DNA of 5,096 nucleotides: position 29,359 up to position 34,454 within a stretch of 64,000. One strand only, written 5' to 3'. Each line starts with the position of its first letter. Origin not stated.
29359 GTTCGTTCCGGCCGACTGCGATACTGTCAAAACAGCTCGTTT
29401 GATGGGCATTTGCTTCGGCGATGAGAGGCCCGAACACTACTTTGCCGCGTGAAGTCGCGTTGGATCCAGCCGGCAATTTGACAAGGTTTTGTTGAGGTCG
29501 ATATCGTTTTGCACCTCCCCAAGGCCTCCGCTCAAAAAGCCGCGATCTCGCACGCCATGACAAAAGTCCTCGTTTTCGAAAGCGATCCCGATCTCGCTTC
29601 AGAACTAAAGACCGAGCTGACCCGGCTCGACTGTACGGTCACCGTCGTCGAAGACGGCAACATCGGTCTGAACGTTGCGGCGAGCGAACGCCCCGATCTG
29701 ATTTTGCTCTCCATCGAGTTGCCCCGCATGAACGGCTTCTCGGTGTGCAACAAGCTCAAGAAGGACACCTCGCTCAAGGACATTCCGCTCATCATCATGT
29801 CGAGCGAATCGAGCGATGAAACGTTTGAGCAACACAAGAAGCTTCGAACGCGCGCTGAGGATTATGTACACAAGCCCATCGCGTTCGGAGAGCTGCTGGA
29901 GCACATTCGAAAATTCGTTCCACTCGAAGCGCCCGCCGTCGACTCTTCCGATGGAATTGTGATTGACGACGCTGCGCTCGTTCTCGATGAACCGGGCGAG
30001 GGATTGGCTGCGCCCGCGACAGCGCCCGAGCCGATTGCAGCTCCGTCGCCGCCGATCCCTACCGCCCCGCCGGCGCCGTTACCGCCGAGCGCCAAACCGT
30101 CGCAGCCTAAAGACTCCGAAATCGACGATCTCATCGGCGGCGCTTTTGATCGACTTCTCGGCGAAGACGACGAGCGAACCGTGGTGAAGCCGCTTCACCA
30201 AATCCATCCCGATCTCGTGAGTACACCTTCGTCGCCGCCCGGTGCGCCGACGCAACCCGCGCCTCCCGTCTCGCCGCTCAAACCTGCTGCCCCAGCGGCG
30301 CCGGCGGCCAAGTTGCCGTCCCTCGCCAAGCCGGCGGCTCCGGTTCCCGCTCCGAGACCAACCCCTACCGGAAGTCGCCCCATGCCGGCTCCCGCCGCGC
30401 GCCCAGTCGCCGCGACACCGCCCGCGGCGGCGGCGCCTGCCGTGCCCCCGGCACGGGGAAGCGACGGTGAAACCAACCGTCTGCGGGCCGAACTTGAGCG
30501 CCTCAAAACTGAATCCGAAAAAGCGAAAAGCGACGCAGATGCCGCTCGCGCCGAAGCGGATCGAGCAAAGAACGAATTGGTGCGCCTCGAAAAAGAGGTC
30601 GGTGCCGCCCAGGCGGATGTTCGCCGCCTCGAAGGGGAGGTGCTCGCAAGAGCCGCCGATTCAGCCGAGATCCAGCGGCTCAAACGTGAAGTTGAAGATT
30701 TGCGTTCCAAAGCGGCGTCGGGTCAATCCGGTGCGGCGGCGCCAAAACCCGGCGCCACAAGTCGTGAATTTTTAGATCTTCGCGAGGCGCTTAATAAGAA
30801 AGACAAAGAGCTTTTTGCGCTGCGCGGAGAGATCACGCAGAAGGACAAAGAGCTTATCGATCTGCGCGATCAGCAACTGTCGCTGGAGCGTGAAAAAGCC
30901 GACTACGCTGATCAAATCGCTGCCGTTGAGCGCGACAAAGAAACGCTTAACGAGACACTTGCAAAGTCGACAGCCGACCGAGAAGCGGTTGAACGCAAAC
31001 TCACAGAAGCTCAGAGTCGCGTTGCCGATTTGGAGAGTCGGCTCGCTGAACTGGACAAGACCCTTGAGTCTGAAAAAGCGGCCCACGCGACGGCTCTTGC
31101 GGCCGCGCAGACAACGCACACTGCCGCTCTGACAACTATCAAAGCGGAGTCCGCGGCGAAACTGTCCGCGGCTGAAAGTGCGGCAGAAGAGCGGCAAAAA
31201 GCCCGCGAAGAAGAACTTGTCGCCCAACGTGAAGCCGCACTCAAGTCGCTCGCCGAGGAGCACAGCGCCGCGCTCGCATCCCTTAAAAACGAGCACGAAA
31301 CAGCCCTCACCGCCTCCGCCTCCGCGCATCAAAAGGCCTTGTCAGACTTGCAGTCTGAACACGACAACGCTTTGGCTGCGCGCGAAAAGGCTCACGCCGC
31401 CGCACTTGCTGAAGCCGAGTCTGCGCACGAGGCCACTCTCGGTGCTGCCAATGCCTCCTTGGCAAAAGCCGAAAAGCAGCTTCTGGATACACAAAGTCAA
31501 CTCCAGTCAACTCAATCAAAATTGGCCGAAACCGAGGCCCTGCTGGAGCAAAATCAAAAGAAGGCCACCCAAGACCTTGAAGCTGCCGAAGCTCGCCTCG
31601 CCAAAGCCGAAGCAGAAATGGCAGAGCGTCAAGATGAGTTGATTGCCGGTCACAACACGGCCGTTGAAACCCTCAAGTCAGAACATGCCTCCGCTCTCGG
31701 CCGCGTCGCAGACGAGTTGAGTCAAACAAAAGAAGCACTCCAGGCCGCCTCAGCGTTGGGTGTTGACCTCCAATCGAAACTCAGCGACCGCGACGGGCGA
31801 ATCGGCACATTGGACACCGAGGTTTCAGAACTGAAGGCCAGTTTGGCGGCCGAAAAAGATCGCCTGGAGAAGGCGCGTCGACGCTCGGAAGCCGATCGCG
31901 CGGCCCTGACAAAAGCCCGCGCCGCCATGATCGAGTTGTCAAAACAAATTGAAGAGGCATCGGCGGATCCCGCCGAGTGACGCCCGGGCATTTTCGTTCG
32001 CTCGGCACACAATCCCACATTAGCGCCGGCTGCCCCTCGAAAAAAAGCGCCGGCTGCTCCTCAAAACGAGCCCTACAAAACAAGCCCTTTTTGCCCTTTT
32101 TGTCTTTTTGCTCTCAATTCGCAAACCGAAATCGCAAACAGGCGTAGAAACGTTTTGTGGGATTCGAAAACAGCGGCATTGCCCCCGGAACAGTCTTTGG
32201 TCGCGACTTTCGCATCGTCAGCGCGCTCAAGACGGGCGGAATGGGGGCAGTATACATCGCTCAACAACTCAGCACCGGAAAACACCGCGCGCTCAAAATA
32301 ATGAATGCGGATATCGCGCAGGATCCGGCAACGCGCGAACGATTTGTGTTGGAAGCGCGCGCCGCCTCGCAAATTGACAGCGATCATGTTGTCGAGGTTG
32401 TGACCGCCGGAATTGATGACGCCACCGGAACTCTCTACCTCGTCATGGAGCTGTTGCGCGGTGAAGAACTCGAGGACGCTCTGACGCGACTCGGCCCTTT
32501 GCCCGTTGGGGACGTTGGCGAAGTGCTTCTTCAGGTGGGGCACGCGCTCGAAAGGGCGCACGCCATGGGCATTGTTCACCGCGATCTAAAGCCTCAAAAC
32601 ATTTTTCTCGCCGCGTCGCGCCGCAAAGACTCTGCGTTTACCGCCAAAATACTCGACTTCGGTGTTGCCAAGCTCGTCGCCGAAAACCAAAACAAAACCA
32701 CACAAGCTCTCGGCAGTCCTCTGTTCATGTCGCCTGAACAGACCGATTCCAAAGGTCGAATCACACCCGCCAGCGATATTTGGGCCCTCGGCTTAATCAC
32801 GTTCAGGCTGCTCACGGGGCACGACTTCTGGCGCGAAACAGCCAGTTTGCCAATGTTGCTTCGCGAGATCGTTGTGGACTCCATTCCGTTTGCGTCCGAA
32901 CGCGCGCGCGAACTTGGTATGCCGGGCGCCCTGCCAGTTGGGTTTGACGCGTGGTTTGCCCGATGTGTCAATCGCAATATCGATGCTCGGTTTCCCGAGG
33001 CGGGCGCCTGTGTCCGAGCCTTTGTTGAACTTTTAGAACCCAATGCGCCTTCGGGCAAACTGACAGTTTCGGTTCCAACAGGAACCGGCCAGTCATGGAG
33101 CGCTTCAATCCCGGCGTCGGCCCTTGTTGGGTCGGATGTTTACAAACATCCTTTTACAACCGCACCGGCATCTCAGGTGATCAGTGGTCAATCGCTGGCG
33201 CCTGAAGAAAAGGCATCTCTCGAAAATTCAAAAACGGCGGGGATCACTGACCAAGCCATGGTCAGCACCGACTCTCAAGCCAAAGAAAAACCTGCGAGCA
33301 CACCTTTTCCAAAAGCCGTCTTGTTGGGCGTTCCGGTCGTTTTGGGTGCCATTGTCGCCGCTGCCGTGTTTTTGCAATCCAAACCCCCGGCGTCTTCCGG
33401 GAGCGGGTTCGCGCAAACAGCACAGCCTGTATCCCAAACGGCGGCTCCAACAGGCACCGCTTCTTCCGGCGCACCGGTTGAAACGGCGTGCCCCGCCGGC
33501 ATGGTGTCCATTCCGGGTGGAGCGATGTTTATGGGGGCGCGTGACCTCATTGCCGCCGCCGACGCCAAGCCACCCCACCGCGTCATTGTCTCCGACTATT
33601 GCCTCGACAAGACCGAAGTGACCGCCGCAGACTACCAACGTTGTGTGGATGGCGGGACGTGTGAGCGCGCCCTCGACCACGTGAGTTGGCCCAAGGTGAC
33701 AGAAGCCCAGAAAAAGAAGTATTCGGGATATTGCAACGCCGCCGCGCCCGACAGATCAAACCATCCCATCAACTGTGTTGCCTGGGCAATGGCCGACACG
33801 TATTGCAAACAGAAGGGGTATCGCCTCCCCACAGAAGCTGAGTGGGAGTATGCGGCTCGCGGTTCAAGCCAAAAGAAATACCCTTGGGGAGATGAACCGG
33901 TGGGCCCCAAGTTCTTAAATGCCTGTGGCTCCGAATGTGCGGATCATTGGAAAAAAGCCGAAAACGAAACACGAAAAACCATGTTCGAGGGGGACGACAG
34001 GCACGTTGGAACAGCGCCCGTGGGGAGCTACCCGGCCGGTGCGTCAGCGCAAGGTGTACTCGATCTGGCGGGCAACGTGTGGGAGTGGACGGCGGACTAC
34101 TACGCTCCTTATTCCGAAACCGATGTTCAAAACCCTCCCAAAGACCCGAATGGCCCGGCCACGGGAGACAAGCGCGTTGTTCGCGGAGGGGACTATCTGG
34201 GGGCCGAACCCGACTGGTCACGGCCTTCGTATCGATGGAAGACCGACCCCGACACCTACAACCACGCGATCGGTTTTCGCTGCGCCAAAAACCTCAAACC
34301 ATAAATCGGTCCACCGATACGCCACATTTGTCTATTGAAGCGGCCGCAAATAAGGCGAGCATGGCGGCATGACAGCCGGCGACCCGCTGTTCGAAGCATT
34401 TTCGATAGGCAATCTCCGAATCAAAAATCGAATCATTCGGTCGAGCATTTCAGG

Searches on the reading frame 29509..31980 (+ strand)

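Call 61: search_protein_families(library=pfam, proteins=[window:29509-31980:+], max_evalue=0.001)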
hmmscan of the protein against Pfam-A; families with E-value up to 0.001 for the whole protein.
window:29509-31980:+ (823 aa): 1 family
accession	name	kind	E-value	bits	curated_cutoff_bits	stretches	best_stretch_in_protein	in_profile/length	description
PF00072.30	Response_reg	-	8.7e-19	68.2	30.2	1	20-134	1-111/111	Response regulator receiver domain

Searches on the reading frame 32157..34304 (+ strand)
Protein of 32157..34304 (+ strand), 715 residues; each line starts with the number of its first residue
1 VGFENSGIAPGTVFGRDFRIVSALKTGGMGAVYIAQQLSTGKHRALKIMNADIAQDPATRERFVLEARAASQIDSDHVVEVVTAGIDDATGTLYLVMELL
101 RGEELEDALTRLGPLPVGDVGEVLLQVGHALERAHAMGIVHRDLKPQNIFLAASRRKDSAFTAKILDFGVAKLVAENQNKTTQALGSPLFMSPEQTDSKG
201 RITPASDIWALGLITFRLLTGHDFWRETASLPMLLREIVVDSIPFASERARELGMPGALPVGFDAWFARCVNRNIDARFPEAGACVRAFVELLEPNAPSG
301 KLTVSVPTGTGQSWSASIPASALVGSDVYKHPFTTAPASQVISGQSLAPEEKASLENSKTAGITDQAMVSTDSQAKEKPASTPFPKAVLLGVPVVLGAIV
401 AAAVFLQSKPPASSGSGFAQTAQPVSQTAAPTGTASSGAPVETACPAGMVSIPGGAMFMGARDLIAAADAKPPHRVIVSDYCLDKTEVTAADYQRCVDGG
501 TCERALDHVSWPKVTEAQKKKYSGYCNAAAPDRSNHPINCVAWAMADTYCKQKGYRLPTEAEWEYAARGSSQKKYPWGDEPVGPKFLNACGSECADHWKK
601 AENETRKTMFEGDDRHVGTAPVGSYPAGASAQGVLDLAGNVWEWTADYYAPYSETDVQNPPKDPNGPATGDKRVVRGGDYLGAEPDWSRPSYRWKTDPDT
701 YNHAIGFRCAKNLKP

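Call 61: search_protein_families(library=pfam, proteins=[window:32157-34304:+], max_evalue=0.001)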
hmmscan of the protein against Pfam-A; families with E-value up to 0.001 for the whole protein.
window:32157-34304:+ (715 aa): 5 families
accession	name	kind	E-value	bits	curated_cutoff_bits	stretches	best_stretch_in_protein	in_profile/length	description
PF03781.23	FGE-sulfatase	-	7.1e-58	196.7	23.3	1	448-711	4-255/255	Sulfatase-modifying factor enzyme 1-like domain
PF00069.31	Pkinase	-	1.8e-39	136.2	31.7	1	23-228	6-200/263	Protein kinase domain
PF07714.23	PK_Tyr_Ser-Thr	-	2.4e-22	79.9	23.1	1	21-222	4-202/258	Protein tyrosine and serine/threonine kinase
PF06293.20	Kdo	-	4.2e-06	26.8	21.3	1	58-175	58-173/207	Lipopolysaccharide kinase (Kdo/WaaP) family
PF03109.22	ABC1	-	0.00033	20.3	22.9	1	86-181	136-224/244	ABC1 atypical kinase-like domain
